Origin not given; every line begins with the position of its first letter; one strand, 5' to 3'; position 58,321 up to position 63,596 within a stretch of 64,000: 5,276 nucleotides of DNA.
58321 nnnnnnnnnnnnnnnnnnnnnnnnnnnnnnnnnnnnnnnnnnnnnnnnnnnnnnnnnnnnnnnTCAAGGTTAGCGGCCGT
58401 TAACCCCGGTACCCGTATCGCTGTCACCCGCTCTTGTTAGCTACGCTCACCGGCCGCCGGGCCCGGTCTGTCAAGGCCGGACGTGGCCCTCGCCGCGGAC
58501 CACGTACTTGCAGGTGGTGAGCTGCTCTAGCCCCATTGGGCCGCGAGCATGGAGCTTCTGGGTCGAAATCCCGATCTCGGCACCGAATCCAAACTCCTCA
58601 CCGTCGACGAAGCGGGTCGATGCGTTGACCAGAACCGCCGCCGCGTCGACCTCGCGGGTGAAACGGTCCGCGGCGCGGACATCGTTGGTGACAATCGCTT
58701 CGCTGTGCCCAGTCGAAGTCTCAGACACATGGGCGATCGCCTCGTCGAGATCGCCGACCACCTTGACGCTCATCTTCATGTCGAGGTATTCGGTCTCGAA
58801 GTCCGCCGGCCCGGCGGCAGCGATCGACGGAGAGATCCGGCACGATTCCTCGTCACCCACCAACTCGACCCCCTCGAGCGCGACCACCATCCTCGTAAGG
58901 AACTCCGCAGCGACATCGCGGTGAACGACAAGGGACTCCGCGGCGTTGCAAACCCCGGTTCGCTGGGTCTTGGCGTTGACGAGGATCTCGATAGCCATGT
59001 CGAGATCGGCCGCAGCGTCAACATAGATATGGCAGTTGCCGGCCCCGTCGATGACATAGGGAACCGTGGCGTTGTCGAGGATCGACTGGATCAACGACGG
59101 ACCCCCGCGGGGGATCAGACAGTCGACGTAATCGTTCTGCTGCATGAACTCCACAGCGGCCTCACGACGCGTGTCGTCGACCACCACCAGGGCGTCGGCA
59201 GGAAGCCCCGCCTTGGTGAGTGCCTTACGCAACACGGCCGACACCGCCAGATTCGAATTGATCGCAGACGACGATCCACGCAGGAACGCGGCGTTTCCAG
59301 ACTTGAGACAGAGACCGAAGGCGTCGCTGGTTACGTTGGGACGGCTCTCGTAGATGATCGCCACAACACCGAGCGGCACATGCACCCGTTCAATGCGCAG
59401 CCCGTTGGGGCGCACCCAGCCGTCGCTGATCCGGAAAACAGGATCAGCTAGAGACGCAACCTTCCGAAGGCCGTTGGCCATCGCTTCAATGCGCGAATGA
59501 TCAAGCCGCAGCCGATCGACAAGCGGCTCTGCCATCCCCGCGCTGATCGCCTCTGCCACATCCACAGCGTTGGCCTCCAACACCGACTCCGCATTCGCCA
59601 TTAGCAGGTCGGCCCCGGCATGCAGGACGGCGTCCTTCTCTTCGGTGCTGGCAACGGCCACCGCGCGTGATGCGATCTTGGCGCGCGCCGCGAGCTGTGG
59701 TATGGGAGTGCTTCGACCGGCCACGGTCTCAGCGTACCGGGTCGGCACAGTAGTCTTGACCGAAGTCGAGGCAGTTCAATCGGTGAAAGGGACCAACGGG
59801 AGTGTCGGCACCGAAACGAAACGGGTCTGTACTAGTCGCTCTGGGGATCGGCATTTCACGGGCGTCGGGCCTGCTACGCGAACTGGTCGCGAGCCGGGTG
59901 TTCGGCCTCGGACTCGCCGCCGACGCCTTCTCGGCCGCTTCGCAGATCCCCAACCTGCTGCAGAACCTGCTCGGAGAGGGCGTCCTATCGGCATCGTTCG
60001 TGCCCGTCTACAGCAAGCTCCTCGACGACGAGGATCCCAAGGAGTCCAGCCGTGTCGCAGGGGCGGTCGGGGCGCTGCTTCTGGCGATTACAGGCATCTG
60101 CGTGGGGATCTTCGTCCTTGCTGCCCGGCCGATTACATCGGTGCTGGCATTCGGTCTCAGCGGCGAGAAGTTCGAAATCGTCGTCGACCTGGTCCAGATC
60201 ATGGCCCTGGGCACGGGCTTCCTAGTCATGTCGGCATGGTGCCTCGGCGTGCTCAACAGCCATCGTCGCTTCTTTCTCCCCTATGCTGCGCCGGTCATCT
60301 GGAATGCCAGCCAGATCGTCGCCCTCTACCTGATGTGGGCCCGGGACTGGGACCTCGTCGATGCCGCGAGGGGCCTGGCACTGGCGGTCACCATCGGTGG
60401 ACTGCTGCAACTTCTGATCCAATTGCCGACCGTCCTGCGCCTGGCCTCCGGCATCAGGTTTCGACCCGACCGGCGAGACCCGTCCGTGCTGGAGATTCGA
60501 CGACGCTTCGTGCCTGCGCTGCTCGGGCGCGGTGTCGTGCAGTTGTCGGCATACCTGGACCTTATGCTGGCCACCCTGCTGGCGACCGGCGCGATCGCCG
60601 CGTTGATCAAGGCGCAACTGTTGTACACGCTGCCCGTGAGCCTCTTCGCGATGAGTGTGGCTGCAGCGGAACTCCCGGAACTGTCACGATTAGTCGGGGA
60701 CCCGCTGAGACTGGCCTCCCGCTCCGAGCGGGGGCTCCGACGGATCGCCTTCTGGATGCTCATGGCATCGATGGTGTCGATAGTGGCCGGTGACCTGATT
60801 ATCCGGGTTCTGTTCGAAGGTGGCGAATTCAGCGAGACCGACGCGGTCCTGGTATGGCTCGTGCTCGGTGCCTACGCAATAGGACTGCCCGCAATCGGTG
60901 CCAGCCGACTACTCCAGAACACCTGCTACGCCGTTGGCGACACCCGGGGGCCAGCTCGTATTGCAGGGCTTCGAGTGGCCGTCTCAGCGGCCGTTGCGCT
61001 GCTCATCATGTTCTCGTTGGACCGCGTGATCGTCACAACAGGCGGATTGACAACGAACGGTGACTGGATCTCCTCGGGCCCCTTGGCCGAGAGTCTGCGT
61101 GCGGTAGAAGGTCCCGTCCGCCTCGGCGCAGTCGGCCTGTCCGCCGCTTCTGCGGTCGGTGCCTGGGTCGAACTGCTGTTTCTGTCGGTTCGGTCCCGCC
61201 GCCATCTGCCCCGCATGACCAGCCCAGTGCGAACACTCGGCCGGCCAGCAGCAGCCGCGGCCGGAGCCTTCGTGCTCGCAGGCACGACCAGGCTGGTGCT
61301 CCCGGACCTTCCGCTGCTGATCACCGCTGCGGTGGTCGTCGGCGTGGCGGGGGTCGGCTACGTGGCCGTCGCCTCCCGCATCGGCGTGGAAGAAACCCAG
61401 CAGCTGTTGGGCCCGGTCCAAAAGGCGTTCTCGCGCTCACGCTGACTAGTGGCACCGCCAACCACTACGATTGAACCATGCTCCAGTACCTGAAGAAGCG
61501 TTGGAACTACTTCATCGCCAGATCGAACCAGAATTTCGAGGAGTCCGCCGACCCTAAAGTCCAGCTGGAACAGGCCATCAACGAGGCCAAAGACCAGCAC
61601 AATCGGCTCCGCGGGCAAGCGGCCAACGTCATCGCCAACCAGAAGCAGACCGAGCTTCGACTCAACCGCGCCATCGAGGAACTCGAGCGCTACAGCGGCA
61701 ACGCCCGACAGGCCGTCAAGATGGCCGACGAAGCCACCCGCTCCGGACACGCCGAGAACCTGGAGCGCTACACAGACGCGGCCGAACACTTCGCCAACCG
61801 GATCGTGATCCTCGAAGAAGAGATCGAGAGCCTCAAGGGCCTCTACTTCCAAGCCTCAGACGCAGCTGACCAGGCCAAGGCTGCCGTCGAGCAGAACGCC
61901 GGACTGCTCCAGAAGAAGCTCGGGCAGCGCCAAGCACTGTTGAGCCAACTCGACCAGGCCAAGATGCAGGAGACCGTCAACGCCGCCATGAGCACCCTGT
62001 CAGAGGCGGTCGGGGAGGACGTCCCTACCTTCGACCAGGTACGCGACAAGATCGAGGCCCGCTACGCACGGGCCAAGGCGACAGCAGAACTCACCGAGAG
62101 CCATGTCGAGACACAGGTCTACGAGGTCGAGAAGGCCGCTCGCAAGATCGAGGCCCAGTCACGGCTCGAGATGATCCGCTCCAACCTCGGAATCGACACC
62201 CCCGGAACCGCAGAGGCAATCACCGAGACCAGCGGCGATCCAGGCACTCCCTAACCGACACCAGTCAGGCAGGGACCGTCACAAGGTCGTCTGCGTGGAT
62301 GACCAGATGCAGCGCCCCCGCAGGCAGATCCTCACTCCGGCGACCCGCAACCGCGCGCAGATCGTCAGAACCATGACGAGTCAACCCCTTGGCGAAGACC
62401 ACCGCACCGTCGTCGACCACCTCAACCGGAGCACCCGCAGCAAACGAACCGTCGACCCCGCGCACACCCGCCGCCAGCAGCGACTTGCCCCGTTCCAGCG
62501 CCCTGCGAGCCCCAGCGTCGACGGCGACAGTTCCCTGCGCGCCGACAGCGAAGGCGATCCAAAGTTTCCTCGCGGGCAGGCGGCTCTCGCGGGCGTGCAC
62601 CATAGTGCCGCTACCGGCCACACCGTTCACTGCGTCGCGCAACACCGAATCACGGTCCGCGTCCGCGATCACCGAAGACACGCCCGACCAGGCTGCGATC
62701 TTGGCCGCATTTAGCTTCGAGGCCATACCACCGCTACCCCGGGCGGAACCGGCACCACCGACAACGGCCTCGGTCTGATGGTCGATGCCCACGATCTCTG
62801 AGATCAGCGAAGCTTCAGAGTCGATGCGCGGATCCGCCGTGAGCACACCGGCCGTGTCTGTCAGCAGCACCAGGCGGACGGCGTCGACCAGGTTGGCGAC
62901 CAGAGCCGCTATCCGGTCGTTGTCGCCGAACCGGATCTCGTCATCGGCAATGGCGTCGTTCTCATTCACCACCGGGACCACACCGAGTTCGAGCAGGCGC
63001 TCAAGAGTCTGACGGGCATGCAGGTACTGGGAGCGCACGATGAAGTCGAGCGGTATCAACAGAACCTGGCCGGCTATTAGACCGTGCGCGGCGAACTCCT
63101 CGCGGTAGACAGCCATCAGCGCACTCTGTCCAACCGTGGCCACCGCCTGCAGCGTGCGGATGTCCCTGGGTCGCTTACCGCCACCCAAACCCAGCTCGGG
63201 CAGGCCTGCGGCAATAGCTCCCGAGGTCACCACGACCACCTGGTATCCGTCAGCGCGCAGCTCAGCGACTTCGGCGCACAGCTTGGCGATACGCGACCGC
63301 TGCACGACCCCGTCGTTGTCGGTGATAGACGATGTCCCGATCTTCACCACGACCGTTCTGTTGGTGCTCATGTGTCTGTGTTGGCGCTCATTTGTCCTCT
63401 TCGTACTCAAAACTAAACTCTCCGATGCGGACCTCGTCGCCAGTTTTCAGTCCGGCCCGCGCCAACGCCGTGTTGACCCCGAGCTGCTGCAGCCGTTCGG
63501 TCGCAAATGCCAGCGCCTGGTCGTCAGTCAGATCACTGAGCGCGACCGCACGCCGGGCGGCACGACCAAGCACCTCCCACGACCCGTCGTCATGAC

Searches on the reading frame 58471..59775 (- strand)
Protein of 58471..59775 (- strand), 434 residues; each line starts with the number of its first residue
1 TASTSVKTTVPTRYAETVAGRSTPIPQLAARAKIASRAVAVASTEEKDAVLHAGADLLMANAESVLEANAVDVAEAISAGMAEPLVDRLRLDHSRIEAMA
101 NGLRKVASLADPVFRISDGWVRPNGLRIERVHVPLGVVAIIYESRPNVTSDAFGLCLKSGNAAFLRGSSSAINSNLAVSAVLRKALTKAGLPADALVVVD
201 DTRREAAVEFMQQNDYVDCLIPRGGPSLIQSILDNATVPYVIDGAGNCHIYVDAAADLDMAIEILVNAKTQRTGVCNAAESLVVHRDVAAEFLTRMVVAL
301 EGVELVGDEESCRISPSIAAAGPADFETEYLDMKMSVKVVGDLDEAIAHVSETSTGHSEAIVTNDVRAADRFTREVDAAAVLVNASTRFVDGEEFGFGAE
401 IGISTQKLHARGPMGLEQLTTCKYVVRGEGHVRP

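Call 8: search_protein_families(library=pfam, proteins=[window:58471-59775:-], max_evalue=0.01)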
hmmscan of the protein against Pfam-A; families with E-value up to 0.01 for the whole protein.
window:58471-59775:- (434 aa): 1 family
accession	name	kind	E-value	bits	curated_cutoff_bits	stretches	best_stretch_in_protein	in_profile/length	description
PF00171.27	Aldedh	-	5.8e-28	98.1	23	2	20-320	26-314/461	Aldehyde dehydrogenase family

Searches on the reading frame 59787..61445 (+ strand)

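Call 8: search_protein_families(library=pfam, proteins=[window:59787-61445:+], max_evalue=0.01)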
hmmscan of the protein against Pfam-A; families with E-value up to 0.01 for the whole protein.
window:59787-61445:+ (552 aa): 2 families
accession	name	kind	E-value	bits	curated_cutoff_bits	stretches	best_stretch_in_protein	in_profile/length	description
PF03023.19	MurJ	-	6e-80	269.5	27.4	1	36-412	2-376/451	Lipid II flippase MurJ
PF13440.11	Polysacc_synt_3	-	8.4e-06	25.7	23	1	255-343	196-284/293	Polysaccharide biosynthesis protein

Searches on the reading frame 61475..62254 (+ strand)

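Call 50: search_protein_families(library=pfam, proteins=[window:61475-62254:+], max_evalue=0.001)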
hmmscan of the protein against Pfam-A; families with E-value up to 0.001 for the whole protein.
window:61475-62254:+ (259 aa): 1 family
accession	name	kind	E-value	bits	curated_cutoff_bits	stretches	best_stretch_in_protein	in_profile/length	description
PF04012.17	PspA_IM30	-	1.6e-31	110.1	33.9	1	6-228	3-208/220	PspA/IM30 family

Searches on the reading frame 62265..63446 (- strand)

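Call 50: search_protein_families(library=pfam, proteins=[window:62265-63446:-], max_evalue=0.001)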
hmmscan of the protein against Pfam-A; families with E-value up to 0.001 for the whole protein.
window:62265-63446:- (393 aa): 2 families
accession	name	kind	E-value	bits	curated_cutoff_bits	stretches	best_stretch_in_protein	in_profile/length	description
PF00696.33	AA_kinase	-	2e-45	155.8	24.9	1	31-260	2-232/234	Amino acid kinase family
PF01472.26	PUA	-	2.8e-13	50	24.8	1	305-374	1-70/74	PUA domain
